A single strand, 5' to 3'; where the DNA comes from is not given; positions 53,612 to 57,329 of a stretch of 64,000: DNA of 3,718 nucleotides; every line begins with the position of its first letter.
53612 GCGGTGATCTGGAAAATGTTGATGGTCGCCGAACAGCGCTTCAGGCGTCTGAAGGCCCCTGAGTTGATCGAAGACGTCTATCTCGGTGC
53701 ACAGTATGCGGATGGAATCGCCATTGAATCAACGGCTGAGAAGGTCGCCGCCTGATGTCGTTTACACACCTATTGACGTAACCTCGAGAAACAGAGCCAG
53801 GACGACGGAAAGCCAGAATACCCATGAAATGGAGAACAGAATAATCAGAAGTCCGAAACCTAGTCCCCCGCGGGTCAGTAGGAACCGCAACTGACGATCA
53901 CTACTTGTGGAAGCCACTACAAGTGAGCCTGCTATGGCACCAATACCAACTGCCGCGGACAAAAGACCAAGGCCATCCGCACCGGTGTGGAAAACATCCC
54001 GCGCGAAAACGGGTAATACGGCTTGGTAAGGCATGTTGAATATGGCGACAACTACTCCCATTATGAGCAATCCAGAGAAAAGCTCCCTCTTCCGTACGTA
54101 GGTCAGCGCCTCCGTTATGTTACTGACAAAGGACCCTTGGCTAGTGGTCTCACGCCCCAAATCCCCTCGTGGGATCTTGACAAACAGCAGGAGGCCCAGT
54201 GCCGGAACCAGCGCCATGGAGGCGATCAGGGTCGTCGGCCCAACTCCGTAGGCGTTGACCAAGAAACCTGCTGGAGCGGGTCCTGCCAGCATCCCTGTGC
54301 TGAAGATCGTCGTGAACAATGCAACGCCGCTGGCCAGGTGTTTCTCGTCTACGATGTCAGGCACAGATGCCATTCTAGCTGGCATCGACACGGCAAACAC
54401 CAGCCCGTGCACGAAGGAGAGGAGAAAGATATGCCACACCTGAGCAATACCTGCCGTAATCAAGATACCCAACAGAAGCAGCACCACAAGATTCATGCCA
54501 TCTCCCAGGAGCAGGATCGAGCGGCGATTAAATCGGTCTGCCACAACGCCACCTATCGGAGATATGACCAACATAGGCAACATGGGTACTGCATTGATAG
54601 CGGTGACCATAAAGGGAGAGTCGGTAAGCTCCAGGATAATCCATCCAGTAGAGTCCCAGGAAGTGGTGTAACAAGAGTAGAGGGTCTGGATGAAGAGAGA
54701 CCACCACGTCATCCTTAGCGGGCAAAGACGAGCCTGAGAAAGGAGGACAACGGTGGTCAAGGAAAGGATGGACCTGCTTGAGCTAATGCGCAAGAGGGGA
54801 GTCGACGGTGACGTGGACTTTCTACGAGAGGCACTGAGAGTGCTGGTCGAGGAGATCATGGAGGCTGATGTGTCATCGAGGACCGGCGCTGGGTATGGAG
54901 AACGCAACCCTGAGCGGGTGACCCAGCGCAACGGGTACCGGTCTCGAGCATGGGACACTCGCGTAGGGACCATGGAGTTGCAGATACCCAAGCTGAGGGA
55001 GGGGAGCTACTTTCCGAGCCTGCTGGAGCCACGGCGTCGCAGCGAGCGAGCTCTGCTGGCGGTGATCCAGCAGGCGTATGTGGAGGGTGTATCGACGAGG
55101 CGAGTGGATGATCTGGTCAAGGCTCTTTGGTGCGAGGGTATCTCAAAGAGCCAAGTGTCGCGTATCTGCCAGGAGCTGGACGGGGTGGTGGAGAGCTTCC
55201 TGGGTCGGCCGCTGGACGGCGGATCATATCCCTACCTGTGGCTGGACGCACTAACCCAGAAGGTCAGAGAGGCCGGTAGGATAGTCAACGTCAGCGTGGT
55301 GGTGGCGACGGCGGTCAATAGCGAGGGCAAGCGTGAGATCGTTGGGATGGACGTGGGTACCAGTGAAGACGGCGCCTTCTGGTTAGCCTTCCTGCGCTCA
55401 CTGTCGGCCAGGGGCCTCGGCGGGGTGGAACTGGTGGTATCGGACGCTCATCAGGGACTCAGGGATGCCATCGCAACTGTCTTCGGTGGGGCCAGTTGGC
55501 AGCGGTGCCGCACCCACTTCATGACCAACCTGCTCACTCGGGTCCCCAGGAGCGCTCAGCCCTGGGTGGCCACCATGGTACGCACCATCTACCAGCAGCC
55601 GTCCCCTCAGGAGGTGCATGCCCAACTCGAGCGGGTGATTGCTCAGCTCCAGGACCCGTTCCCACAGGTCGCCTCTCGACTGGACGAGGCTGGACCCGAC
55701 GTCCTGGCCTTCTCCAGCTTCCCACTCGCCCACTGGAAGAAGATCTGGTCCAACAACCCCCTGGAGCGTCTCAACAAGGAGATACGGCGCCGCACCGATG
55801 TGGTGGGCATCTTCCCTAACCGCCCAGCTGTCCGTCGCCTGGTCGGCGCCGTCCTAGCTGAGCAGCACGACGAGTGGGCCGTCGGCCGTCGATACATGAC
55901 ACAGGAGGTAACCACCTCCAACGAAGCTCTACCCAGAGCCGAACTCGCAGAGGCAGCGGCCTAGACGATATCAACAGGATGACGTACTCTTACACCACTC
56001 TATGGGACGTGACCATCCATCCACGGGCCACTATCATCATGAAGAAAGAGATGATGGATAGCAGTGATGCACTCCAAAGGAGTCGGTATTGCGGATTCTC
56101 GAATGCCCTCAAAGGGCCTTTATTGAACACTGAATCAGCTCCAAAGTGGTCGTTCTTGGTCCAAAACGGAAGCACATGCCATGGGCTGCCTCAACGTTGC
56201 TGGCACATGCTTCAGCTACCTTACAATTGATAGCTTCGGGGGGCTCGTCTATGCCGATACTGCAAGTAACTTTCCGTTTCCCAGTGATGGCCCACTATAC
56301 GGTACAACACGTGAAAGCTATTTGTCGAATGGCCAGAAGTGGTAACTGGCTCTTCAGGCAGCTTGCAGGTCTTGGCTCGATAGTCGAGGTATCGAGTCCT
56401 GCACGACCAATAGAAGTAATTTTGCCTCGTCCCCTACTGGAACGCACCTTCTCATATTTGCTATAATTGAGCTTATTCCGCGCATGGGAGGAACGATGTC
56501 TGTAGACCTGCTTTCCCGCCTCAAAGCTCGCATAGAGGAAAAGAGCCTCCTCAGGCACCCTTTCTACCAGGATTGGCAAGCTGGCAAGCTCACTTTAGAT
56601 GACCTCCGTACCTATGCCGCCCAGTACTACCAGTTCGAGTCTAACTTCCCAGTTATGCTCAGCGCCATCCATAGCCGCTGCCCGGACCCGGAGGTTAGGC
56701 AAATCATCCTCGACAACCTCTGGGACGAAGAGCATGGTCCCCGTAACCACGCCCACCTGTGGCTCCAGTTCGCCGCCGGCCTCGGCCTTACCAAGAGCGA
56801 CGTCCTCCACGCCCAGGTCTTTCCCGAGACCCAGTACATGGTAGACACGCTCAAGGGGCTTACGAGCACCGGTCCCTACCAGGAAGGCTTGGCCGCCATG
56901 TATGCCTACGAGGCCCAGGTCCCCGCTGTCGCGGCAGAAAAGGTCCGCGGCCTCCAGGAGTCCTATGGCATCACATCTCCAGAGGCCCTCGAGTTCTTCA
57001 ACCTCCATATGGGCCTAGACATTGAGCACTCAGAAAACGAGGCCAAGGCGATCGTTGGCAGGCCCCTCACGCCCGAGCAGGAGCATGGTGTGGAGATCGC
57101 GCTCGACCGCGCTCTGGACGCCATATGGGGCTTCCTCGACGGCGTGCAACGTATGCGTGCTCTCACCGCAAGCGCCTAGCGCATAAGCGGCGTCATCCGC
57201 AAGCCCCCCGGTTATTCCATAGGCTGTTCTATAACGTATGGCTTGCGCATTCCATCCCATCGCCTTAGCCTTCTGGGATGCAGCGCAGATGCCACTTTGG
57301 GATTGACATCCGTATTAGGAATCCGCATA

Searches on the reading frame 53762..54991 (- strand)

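Call 76: search_protein_families(library=pfam, proteins=[window:53762-54991:-], max_evalue=0.00001)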
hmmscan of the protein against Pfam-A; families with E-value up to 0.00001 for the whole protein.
window:53762-54991:- (409 aa): 3 families
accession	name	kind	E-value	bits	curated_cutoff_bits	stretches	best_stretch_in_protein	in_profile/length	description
PF05977.19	MFS_3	-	2.4e-32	112.5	27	1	99-400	15-315/524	Transmembrane secretion effector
PF07690.21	MFS_1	-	5.7e-27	95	33.4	1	119-402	24-303/347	Major Facilitator Superfamily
PF13347.12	MFS_2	-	1.7e-07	30.6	27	1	125-236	257-365/427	MFS/sugar transport protein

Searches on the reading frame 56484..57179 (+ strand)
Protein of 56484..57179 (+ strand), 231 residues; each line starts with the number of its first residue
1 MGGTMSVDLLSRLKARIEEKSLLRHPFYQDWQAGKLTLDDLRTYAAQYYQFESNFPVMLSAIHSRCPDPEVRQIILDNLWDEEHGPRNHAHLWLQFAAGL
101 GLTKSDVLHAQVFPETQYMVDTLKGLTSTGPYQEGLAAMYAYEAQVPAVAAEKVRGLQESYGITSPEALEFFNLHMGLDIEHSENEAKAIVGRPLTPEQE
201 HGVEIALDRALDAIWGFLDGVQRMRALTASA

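Call 76: search_protein_families(library=pfam, proteins=[window:56484-57179:+], max_evalue=0.00001)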
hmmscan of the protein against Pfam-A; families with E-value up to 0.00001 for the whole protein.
window:56484-57179:+ (231 aa): 2 families
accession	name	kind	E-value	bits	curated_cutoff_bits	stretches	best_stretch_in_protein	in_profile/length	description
PF14518.11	Haem_oxygenas_2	-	6.2e-29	101.5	28.9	1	42-205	1-165/177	Iron-containing redox enzyme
PF03070.21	TENA_THI-4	-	2.3e-26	93.3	22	1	19-175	8-158/210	TENA/THI-4/PQQC family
